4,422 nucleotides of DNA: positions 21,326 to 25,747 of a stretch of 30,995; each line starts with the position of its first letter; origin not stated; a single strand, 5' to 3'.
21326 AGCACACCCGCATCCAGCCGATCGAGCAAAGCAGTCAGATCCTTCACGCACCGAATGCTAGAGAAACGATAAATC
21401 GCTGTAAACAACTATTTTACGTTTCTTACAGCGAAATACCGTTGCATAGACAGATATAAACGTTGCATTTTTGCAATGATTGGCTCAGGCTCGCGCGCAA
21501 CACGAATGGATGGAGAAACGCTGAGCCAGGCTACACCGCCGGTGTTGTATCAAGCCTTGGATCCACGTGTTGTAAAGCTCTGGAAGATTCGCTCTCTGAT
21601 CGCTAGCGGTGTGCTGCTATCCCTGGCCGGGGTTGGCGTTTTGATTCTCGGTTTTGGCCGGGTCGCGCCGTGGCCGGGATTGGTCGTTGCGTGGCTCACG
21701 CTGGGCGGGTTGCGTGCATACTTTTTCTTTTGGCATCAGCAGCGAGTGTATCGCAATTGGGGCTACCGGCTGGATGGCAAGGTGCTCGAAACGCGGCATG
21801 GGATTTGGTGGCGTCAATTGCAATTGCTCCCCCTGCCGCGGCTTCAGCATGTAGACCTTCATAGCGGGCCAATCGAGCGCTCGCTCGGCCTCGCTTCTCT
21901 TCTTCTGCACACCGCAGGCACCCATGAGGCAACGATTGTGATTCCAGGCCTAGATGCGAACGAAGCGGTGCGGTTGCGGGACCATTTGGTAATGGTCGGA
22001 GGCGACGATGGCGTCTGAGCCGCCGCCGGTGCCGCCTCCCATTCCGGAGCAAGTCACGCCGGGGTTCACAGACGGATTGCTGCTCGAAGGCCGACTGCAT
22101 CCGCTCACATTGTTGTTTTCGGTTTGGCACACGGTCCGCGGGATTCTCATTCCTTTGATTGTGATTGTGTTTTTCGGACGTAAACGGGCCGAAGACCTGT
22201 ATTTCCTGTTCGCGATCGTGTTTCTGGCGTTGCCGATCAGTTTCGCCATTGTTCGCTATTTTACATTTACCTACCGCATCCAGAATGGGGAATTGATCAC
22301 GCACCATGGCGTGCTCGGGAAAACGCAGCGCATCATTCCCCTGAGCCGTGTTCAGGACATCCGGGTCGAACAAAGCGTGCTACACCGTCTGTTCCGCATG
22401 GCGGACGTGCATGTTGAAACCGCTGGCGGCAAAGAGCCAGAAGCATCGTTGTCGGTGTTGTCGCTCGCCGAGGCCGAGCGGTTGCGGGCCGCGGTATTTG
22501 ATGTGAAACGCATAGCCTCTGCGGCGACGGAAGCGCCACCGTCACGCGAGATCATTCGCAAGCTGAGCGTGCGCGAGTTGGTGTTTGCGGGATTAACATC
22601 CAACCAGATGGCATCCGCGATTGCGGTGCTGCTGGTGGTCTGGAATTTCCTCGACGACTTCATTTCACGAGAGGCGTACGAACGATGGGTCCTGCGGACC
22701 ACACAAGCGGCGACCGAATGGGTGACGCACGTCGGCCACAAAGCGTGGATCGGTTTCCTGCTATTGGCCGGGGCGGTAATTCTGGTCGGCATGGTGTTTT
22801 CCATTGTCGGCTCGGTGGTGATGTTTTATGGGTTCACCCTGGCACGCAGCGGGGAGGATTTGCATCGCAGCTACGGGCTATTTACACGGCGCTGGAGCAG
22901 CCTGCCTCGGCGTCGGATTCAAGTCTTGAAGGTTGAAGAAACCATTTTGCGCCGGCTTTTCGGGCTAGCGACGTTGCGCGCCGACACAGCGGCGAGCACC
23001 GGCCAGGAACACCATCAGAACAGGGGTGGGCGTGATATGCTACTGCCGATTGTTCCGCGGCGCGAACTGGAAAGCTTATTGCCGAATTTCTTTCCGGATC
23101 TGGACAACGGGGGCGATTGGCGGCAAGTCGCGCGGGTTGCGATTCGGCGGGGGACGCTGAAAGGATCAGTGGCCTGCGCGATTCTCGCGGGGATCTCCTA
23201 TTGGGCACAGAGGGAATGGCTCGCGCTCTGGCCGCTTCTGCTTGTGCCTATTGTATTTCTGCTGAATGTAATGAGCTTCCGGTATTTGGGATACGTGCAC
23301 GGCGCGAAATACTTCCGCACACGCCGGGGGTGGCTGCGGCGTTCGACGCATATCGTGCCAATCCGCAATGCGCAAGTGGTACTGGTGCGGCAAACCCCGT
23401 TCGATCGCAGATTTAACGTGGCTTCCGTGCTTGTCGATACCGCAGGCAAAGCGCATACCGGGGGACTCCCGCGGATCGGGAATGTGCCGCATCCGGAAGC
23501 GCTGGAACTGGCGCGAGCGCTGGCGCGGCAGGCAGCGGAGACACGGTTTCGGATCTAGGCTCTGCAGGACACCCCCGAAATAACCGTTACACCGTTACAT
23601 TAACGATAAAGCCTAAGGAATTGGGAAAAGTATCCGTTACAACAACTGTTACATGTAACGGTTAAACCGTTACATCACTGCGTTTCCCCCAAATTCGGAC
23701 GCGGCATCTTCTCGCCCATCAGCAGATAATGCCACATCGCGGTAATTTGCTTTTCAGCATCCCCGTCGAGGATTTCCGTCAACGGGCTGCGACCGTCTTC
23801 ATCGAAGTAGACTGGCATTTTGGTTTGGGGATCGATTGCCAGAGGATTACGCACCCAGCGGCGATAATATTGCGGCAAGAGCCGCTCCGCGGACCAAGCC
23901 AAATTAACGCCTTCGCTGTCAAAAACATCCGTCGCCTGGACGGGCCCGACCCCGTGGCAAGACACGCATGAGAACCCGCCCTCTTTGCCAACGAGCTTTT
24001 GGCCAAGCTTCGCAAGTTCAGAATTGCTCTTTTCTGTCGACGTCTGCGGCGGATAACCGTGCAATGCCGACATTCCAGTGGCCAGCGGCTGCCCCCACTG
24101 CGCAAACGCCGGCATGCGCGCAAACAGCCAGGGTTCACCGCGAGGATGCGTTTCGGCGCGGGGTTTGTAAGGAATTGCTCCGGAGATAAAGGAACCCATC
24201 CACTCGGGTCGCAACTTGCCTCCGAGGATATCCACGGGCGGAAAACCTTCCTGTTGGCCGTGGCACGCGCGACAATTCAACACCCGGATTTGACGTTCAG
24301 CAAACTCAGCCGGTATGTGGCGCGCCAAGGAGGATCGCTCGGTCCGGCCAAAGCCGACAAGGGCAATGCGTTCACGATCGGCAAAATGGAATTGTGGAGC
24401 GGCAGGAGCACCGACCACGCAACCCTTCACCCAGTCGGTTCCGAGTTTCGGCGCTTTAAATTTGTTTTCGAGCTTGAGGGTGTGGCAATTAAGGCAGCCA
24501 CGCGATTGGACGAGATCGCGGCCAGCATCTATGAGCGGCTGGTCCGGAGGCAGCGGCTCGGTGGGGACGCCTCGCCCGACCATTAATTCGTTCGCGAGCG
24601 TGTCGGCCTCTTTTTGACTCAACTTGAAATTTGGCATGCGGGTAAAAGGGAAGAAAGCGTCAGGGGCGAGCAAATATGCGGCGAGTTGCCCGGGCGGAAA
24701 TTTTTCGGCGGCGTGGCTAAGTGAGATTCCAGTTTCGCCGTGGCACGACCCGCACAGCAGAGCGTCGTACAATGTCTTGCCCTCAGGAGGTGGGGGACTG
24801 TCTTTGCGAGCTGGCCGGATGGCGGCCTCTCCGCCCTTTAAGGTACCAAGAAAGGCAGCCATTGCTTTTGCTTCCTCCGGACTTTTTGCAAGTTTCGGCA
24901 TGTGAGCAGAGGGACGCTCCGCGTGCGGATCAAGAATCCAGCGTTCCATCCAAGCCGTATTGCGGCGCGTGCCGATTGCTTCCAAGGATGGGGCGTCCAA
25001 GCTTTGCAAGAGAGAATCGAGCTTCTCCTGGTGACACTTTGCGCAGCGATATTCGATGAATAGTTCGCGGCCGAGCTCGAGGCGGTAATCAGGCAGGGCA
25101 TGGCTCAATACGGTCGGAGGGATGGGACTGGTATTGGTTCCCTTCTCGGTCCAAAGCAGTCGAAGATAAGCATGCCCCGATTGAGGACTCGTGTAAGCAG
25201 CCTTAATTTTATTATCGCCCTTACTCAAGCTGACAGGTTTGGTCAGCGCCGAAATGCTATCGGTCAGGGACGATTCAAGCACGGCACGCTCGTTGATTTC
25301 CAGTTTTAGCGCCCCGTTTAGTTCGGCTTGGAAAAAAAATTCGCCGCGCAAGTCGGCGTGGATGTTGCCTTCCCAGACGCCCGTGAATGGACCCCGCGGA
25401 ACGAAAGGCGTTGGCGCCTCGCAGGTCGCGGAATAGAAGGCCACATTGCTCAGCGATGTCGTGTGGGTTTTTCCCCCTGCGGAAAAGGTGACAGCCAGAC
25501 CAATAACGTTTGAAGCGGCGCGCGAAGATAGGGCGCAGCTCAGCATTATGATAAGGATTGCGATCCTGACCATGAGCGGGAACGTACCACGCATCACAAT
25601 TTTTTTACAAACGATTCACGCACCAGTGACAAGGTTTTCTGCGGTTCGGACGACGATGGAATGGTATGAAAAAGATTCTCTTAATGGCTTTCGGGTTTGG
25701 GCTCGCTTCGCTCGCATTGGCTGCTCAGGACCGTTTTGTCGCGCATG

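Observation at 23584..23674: Orphan iteron/origin-like module: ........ x6 around an AT-rich spacer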

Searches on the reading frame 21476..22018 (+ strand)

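Call 12: search_protein_families(library=pfam, proteins=[window:21476-22018:+])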
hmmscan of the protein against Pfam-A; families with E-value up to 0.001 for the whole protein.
window:21476-22018:+ (180 aa): 1 family
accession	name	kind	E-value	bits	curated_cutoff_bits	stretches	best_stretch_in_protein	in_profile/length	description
PF03703.20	bPH_2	-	6.9e-18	65.1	22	1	92-171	1-78/78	Bacterial PH domain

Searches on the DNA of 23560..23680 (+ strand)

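Call 78: search_dna_similar(query=window:23560-23680:+, collection=plasmids, mode=distant, max_evalue=0.01, max_rows=10)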
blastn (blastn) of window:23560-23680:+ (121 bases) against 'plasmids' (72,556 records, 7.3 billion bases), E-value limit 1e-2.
No match.

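Call 79: search_dna_similar(query=window:23560-23680:+, collection=phages, mode=distant, max_evalue=0.01, max_rows=10)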
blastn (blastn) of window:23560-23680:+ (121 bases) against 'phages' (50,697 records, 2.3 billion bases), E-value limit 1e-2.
No match.

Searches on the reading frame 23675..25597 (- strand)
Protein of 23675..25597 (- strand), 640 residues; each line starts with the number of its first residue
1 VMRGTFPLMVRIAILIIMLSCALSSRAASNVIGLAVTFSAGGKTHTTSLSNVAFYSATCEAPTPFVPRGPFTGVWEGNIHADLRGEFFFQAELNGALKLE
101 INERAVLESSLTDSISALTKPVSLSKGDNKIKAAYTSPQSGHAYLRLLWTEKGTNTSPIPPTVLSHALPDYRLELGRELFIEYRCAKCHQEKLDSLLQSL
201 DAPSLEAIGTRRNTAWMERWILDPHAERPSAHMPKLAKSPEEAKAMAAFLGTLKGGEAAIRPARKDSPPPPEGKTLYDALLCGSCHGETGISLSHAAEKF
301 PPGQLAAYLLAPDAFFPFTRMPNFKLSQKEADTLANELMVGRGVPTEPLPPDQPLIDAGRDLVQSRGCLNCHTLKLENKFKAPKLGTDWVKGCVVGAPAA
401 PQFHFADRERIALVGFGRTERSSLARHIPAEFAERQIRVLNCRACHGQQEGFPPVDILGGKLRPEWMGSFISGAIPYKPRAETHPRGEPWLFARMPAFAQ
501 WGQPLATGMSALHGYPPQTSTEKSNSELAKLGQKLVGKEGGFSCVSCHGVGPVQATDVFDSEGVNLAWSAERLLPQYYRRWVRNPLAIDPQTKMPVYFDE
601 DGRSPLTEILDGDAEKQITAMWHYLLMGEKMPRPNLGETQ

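Call 12: search_protein_families(library=pfam, proteins=[window:23675-25597:-])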
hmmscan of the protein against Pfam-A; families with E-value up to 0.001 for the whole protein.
window:23675-25597:- (640 aa): 4 families
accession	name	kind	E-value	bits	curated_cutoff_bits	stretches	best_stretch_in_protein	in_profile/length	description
PF13442.11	Cytochrome_CBB3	-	1e-18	67.9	27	0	175-250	5-68/68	Cytochrome C oxidase, cbb3-type, subunit III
PF00034.26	Cytochrom_C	-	7.7e-17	62.8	21.3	1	174-254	2-90/90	Cytochrome c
PF14522.11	Cytochrome_C7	-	5.7e-06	26.5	24.8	0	366-452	14-54/67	Cytochrome c7 and related cytochrome c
PF02433.20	FixO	-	0.00084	19.3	29.6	0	203-237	104-138/219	Cytochrome C oxidase, mono-heme subunit/FixO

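Call 41: find_related_loci(query=window:23675-25597:-, collection=metagenome_contigs, flank=10000)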
Query window:23675-25597:- (640 aa) in metagenome_contigs; peptide patterns used: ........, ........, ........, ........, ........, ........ (x = any residue, [..] = any of these).
59 stretches matched a pattern; 5 encode a relative of the query (tblastn E <= 1e-3); 5 distinct loci.
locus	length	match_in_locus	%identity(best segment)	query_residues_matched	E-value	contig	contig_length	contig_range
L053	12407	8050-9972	76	1-640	0e+0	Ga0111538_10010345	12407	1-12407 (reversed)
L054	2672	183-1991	66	27-637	0e+0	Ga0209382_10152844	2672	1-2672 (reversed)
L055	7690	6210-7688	61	1-490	0e+0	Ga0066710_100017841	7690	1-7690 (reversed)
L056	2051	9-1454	55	154-638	5e-176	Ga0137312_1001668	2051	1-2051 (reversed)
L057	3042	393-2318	42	12-634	3e-154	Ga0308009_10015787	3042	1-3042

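Call 64: find_homologous_proteins(query=window:23675-25597:-, max_evalue=1e-50)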
Query window:23675-25597:- (640 aa): 512 proteins with E <= 1e-50 among 8000 candidates; the best 120 are listed.
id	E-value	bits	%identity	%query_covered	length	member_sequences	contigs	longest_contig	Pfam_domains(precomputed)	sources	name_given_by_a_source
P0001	0.0e+0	1455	100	97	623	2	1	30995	PF13442.12,PF00034.27,PF14522.12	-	-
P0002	0.0e+0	1129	76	99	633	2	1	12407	PF13442.12,PF00034.27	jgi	-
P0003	0.0e+0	1068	73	98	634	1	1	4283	PF11845.14,PF13442.12,PF00034.27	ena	-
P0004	0.0e+0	1067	77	92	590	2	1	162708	PF13442.12,PF00034.27,PF14522.12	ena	-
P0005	2.2e-295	999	69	98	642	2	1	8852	PF13442.12,PF00034.27,PF14522.12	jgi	jgi:mono/diheme cytochrome c family protein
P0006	1.8e-293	993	69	97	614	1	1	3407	PF13442.12,PF00034.27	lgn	-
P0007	1.9e-291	986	69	97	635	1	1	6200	PF13442.12,PF00034.27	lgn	-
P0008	3.3e-288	976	67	98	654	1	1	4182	PF13442.12,PF00034.27,PF14522.12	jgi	jgi:mono/diheme cytochrome c family protein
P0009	2.2e-287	973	66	98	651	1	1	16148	PF13442.12,PF00034.27,PF14522.12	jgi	jgi:mono/diheme cytochrome c family protein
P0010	3.8e-281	952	68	96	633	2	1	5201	PF13442.12,PF00034.27,PF14522.12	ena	-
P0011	6.8e-274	928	75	82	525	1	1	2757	PF13442.12,PF00034.27,PF14522.12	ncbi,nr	ncbi:MAG TPA: c-type cytochrome, partial [Candidatus Binatia bacterium]|nr:c-type cytochrome [Candid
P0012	1.3e-273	927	66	95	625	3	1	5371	PF13442.12,PF00034.27,PF14522.12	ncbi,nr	ncbi:MAG TPA: c-type cytochrome [Verrucomicrobiae bacterium]|nr:c-type cytochrome [Verrucomicrobiae 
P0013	2.2e-266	903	69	87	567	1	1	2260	PF13442.12,PF00034.27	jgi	jgi:mono/diheme cytochrome c family protein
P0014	9.0e-225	766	56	99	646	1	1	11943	PF13442.12,PF00034.27,PF14522.12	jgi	jgi:mono/diheme cytochrome c family protein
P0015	3.6e-223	761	77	66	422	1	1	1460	PF13442.12,PF00034.27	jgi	jgi:mono/diheme cytochrome c family protein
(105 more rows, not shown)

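Call 65: find_encoding_contigs(protein=P0004, flank=10000, max_places=2)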
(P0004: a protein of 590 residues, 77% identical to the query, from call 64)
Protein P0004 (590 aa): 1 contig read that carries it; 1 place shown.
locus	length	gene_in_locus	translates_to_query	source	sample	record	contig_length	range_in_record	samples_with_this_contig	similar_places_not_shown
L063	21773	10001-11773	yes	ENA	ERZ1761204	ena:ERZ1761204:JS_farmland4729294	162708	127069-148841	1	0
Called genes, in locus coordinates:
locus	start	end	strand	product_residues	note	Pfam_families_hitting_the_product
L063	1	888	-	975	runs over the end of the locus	-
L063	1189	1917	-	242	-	PF01128:IspD, PF12804:NTP_transf_3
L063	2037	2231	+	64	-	PF01165:Ribosomal_S21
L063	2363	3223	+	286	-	PF01261:AP_endonuc_2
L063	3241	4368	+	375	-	PF03706:LPG_synthase_TM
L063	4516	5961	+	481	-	PF00072:Response_reg, PF00158:Sigma54_activat, PF14532:Sigma54_activ_2, PF00004:AAA (faint), PF25601:AAA_lid_14, PF02954:HTH_8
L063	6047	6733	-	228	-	PF00072:Response_reg, PF00486:Trans_reg_C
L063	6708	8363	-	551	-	PF00512:HisKA, PF02518:HATPase_c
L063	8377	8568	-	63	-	-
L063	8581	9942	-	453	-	-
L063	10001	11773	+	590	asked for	PF00034:Cytochrom_C (faint), PF13442:Cytochrome_CBB3 (faint), PF14522:Cytochrome_C7 (faint)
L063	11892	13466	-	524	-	PF03703:bPH_2, PF24649:DUF7642 (weak), PF03703:bPH_2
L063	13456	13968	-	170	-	PF03703:bPH_2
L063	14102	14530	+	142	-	PF02954:HTH_8 (weak)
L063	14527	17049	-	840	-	PF01839:FG-GAP (faint), PF13517:FG-GAP_3, PF07593:UnbV_ASPIC, PF13895:Ig_2 (faint), PF13927:Ig_3, PF13927:Ig_3 (weak), PF07679:I-set, PF13927:Ig_3, +2 more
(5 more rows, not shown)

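Call 66: find_encoding_contigs(protein=P0003, flank=10000, max_places=2)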
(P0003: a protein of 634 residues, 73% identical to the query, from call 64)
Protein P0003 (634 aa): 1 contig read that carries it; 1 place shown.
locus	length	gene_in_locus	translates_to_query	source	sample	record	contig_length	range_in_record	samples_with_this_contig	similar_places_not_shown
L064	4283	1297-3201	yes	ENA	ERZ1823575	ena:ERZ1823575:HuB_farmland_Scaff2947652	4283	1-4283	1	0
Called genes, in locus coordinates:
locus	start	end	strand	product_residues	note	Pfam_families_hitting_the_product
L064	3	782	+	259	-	?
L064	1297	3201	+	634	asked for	PF11845:Tll0287-like (faint), PF00034:Cytochrom_C (weak), PF13442:Cytochrome_CBB3 (faint)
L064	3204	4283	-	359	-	?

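Call 67: find_encoding_contigs(protein=P0005, flank=10000, max_places=2)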
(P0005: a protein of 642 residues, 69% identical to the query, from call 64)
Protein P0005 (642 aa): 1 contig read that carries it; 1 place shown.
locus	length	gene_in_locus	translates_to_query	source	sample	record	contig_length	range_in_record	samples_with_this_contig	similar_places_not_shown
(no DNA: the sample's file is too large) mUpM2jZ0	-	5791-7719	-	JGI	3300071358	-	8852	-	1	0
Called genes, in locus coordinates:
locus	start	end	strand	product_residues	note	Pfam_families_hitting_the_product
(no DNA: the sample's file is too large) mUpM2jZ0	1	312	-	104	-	?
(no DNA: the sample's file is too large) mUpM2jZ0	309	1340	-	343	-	PF01073:3Beta_HSD, PF01370:Epimerase, PF02719:Polysacc_synt_2, PF04321:RmlD_sub_bind, PF05368:NmrA (weak), PF13460:NAD_binding_10, PF16363:GDP_Man_Dehyd, PF07993:NAD_binding_4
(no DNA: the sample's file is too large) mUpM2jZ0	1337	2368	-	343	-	PF01073:3Beta_HSD, PF01370:Epimerase, PF02719:Polysacc_synt_2 (weak), PF04321:RmlD_sub_bind, PF16363:GDP_Man_Dehyd, PF13460:NAD_binding_10 (weak), PF07993:NAD_binding_4 (weak)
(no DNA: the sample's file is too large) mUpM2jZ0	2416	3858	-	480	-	PF00890:FAD_binding_2 (faint), PF01266:DAO (weak), PF07992:Pyr_redox_2 (weak), PF13450:NAD_binding_8 (faint), PF00732:GMC_oxred_N, PF05199:GMC_oxred_C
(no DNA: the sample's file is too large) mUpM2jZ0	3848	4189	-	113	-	-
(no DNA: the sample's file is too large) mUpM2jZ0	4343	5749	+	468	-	PF00224:PK, PF02887:PK_C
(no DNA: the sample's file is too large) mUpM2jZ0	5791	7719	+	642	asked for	PF00034:Cytochrom_C (faint), PF13442:Cytochrome_CBB3 (faint), PF14522:Cytochrome_C7 (faint)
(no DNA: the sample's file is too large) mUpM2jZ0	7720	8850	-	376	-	?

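Call 68: find_encoding_contigs(protein=P0009, flank=10000, max_places=2)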
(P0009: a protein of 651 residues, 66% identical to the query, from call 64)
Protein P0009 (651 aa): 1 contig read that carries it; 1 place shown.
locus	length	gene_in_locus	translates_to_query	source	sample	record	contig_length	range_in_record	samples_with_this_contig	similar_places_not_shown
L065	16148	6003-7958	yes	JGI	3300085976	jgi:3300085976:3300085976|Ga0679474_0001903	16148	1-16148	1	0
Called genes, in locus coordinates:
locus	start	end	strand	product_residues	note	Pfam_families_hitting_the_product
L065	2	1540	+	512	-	PF07697:7TMR-HDED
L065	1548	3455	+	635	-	PF00326:Peptidase_S9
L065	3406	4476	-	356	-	PF00291:PALP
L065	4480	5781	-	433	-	PF03447:NAD_binding_3, PF00742:Homoserine_dh, PF01842:ACT (weak)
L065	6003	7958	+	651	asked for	PF00034:Cytochrom_C (weak), PF13442:Cytochrome_CBB3 (faint), PF14522:Cytochrome_C7 (faint)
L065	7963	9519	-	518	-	PF03703:bPH_2, PF24649:DUF7642 (weak), PF03703:bPH_2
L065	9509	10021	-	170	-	PF03703:bPH_2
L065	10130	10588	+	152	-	-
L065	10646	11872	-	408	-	PF02812:ELFV_dehydrog_N, PF00208:ELFV_dehydrog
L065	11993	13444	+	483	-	PF00072:Response_reg, PF00158:Sigma54_activat, PF14532:Sigma54_activ_2, PF07728:AAA_5 (weak), PF00004:AAA (weak), PF25601:AAA_lid_14, PF02954:HTH_8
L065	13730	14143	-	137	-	PF01196:Ribosomal_L17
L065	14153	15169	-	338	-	PF01193:RNA_pol_L, PF01000:RNA_pol_A_bac, PF03118:RNA_pol_A_CTD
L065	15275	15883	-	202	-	PF00163:Ribosomal_S4, PF01479:S4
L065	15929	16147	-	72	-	?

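Call 86: find_encoding_contigs(protein=P0007, flank=6000, max_places=2)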
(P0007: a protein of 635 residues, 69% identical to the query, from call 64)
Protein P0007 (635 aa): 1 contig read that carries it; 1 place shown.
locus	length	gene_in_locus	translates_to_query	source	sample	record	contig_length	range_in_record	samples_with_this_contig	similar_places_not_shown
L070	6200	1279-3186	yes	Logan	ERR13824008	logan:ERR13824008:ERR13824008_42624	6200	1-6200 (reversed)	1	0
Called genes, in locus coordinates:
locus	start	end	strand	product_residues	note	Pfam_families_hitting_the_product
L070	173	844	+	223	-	-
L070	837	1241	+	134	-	-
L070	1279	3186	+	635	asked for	PF00034:Cytochrom_C (faint), PF13442:Cytochrome_CBB3 (faint)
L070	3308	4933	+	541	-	-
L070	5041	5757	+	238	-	PF03740:PdxJ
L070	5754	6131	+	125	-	PF01648:ACPS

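Call 87: find_encoding_contigs(protein=P0010, flank=6000, max_places=2)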
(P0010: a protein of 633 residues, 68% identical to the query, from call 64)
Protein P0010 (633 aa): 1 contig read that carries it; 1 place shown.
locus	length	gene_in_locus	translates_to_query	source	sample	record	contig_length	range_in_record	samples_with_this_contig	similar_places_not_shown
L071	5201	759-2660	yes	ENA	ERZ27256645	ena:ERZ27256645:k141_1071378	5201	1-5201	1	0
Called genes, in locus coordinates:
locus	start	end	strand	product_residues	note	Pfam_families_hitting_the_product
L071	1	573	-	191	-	?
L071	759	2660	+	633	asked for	PF14522:Cytochrome_C7 (faint), PF00034:Cytochrom_C (faint), PF13442:Cytochrome_CBB3 (faint)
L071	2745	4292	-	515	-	PF24649:DUF7642 (faint), PF03703:bPH_2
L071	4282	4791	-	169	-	PF03703:bPH_2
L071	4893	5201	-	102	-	?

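Call 88: find_encoding_contigs(protein=P0012, flank=6000, max_places=2)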
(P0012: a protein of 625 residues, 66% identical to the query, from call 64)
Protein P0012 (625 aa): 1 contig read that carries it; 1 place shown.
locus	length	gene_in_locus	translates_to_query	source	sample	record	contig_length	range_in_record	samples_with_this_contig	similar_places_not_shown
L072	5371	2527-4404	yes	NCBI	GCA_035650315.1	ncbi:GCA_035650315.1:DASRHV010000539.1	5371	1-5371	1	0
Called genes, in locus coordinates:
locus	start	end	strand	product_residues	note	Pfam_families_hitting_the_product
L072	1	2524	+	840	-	PF18582:HZS_alpha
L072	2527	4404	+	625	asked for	PF00034:Cytochrom_C (faint), PF13442:Cytochrome_CBB3 (faint), PF14522:Cytochrome_C7 (faint)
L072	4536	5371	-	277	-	PF03703:bPH_2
